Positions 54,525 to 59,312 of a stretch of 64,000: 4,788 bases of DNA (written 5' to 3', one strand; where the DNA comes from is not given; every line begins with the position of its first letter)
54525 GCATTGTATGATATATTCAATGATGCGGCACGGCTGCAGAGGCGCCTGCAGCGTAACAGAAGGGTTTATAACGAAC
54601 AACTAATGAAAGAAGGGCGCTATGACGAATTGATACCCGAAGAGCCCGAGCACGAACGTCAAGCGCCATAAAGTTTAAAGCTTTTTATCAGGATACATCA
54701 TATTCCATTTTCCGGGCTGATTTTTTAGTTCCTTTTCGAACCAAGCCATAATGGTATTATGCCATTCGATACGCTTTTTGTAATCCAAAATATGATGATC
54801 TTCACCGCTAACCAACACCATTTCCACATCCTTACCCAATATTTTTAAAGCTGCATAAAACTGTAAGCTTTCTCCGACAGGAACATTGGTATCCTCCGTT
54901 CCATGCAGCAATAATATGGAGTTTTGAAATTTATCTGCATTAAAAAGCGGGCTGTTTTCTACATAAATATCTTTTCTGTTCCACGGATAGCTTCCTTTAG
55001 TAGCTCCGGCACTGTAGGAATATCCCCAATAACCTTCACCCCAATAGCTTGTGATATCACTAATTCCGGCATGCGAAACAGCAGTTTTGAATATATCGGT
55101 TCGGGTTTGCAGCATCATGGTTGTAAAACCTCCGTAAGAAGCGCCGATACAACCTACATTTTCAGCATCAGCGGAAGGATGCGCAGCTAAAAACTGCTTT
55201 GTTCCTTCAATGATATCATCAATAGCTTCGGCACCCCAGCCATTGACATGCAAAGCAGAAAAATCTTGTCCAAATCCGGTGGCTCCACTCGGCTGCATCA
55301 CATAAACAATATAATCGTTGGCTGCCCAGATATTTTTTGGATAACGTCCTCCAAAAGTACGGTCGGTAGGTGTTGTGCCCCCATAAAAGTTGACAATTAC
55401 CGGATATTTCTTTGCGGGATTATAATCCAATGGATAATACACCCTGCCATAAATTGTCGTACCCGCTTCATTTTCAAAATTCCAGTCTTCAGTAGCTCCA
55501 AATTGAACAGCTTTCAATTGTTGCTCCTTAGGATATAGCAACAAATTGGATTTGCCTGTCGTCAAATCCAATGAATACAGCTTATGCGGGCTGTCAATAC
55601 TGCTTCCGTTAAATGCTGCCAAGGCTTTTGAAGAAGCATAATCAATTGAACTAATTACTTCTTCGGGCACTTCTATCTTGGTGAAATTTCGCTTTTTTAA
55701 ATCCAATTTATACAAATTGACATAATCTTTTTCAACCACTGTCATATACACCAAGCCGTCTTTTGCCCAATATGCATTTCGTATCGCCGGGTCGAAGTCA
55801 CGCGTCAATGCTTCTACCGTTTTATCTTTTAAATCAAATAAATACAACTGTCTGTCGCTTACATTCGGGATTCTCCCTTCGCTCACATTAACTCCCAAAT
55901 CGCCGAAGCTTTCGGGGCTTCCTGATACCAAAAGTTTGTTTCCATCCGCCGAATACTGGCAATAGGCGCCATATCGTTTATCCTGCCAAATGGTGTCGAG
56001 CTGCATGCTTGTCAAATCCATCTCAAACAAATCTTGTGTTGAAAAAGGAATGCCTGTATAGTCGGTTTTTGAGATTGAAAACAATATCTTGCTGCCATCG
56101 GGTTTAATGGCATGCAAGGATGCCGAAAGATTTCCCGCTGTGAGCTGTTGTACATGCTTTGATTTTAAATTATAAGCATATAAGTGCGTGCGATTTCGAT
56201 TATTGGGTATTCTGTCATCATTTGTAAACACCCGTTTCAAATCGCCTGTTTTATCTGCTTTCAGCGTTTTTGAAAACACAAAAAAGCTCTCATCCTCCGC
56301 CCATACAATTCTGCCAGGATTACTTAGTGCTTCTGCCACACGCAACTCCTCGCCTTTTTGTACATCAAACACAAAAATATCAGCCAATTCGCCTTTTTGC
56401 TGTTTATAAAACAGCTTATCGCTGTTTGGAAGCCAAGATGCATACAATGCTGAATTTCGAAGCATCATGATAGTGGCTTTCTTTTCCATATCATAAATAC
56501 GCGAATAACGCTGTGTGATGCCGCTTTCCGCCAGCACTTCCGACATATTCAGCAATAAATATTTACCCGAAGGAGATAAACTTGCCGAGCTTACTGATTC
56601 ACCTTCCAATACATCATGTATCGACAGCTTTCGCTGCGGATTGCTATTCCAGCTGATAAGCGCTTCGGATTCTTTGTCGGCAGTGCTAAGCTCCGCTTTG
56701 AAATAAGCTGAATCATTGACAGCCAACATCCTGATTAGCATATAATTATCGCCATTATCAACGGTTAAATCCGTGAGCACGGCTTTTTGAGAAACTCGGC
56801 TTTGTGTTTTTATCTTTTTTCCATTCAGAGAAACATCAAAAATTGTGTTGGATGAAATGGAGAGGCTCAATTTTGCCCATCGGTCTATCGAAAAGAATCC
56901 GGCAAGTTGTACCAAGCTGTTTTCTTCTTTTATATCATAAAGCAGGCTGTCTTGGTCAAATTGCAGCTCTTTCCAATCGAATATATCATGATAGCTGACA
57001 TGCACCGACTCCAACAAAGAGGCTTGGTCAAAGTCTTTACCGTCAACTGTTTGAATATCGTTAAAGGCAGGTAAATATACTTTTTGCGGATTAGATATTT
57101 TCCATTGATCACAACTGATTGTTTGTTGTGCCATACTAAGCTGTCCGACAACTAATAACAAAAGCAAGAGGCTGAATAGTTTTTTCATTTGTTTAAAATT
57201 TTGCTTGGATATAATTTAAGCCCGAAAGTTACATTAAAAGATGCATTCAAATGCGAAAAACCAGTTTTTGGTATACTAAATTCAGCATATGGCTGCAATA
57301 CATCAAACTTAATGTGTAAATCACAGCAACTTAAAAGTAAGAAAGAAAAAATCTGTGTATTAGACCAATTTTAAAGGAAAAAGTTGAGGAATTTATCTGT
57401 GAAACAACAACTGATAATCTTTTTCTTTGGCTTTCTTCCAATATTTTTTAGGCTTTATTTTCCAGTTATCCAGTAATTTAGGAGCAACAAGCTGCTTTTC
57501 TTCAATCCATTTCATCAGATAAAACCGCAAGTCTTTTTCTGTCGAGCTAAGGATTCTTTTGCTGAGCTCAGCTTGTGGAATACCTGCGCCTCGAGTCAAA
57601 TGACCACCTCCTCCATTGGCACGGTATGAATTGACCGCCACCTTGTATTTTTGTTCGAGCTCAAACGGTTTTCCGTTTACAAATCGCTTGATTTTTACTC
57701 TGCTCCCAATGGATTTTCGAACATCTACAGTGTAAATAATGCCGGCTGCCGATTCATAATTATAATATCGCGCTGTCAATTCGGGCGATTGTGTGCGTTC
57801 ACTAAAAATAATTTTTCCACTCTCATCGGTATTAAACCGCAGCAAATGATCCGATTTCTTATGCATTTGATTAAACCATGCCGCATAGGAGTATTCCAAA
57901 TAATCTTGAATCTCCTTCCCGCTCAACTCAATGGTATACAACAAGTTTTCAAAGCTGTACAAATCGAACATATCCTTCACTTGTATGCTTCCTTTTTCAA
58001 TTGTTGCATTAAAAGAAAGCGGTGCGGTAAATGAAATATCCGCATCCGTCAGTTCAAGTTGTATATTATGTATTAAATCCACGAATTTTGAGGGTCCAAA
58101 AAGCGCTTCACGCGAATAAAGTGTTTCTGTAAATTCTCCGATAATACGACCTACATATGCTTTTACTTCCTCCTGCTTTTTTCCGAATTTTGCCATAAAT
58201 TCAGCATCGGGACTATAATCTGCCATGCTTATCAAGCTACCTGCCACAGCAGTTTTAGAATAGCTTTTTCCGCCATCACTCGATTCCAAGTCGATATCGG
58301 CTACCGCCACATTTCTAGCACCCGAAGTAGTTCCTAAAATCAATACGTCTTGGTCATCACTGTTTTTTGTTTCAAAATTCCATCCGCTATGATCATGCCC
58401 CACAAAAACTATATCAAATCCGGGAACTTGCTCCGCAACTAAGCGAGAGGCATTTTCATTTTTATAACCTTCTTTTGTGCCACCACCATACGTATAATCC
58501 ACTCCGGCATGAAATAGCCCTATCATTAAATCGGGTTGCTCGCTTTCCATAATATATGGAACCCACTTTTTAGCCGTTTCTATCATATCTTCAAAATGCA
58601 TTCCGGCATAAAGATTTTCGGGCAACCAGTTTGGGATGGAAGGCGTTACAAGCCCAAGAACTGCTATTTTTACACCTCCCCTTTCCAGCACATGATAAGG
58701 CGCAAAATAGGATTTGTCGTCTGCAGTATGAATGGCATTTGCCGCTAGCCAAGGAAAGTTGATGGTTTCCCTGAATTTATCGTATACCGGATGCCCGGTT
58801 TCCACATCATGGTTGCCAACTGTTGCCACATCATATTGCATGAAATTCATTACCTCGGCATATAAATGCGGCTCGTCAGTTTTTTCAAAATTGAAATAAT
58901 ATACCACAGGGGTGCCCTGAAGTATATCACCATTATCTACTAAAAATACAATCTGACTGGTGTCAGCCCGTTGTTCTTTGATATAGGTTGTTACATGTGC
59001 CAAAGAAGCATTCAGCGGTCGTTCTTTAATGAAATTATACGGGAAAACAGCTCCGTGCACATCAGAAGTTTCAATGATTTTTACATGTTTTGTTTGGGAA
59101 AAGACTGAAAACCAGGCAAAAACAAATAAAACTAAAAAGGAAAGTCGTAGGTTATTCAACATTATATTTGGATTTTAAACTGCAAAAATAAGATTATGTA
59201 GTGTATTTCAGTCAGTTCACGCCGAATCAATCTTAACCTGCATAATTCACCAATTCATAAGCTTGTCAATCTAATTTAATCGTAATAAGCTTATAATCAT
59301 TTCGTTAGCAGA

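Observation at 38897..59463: Family of ~227-bp MITE-like elements with terminal inverted repeats and 4-bp target duplications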

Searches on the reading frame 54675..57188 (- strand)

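Call 12: search_protein_families(library=ncbifam, proteins=[window:54675-57188:-])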
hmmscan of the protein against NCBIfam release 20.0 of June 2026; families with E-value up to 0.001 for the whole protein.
window:54675-57188:- (837 aa): 5 families
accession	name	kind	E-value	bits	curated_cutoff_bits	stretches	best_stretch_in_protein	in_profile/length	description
NF053518.1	DipepPtdsDpp5Prph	equivalog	1.3e-50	172.6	900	1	360-822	201-655/655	dipeptidyl-peptidase Dpp5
NF033523.0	lasso_peptidase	equivalog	3.3e-25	88.9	400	1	471-818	281-634/638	Atxe2 family lasso peptide isopeptidase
TIGR02800.1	propeller_TolB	equivalog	4.1e-10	39.2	343.15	1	332-420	213-294/418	Tol-Pal system beta propeller repeat protein TolB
NF003780.0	PRK05371.1-1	subfamily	2.1e-06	26.5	642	1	748-823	299-373/594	Xaa-Pro dipeptidyl-peptidase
NF050058.1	e_dPHAscl_type1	hypoth_equivalog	4e-05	23.2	150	1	577-772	6-195/276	extracellular catalytic domain type 1 short-chain-length polyhydroxyalkanoate depolymerase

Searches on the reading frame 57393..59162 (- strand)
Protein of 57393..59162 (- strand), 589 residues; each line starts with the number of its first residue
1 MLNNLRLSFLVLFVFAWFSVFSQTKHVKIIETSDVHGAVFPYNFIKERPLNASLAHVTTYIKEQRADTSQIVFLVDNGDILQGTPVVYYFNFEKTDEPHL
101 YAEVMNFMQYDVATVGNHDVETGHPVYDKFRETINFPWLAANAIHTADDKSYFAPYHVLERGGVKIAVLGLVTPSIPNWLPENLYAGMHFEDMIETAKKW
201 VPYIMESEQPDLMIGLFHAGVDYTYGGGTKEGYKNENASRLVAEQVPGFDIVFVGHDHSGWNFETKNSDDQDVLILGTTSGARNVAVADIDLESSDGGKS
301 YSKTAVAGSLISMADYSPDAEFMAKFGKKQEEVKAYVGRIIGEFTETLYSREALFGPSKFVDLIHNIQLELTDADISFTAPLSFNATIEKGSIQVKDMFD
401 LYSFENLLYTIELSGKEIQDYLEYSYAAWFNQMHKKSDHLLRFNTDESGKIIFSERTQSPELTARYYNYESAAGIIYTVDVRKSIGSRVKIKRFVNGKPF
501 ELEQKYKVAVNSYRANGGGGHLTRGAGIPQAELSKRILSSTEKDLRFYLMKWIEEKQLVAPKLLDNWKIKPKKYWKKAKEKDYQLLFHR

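Call 12: search_protein_families(library=ncbifam, proteins=[window:57393-59162:-])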
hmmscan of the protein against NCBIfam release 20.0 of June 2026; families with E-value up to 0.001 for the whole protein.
window:57393-59162:- (589 aa): 14 families
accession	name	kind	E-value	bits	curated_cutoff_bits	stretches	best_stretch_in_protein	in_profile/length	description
NF006938.0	PRK09420.1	equivalog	6.8e-58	196.6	486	1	20-572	18-599/648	bifunctional 2',3'-cyclic-nucleotide 2'-phosphodiesterase/3'-nucleotidase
NF006934.0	PRK09419.1-1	subfamily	1.8e-49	168.3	1646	1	24-574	50-582/1174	multifunctional 2',3'-cyclic-nucleotide 2'-phosphodiesterase/3'-nucleotidase/5'-nucleotidase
TIGR01390.1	CycNucDiestase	equivalog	1.3e-48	165.9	883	1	27-572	3-577/626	2',3'-cyclic-nucleotide 2'-phosphodiesterase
NF006936.0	PRK09419.1-3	equivalog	6.3e-46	156.5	2542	3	27-277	59-316/1212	multifunctional 2',3'-cyclic-nucleotide 2'-phosphodiesterase/3'-nucleotidase/5'-nucleotidase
NF006937.0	PRK09419.1-4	equivalog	7.8e-43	146.1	2554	2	23-268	20-274/1411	multifunctional 2',3'-cyclic-nucleotide 2'-phosphodiesterase/3'-nucleotidase/5'-nucleotidase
NF006933.0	PRK09418.1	equivalog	1.4e-42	145.9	1419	2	24-317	37-341/780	bifunctional 2',3'-cyclic-nucleotide 2'-phosphodiesterase/3'-nucleotidase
NF007109.1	PRK09558.1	equivalog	1.3e-41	143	600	2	23-268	32-266/550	bifunctional UDP-sugar hydrolase/5'-nucleotidase UshA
NF006935.0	PRK09419.1-2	equivalog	4.8e-40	137.1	2801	2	27-260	47-288/1445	multifunctional 2',3'-cyclic-nucleotide 2'-phosphodiesterase/3'-nucleotidase/5'-nucleotidase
NF008871.0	PRK11907.1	equivalog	1.3e-33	116.1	1266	1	22-518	111-638/814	bifunctional 2',3'-cyclic-nucleotide 2'-phosphodiesterase/3'-nucleotidase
TIGR04486.1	thiosulf_SoxB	equivalog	1.4e-25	89.6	550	1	54-431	117-465/556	thiosulfohydrolase SoxB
NF041198.1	UshA_like_PCGU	equivalog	8.1e-18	64.3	275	1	19-219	16-212/519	UshA-like (seleno)protein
NF040549.1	Nt5e_LPXTG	exception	1.8e-16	59.6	1050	1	22-200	94-260/731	cell surface ecto-5'-nucleotidase Nt5e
TIGR01530.1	nadN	equivalog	7.1e-15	54.6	436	1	57-221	37-194/550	NAD nucleotidase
NF047875.1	5nuc_LPXTG_Strp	exception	1.8e-06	26.7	1050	0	8-129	13-138/684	surface-anchored 5'-nucleotidase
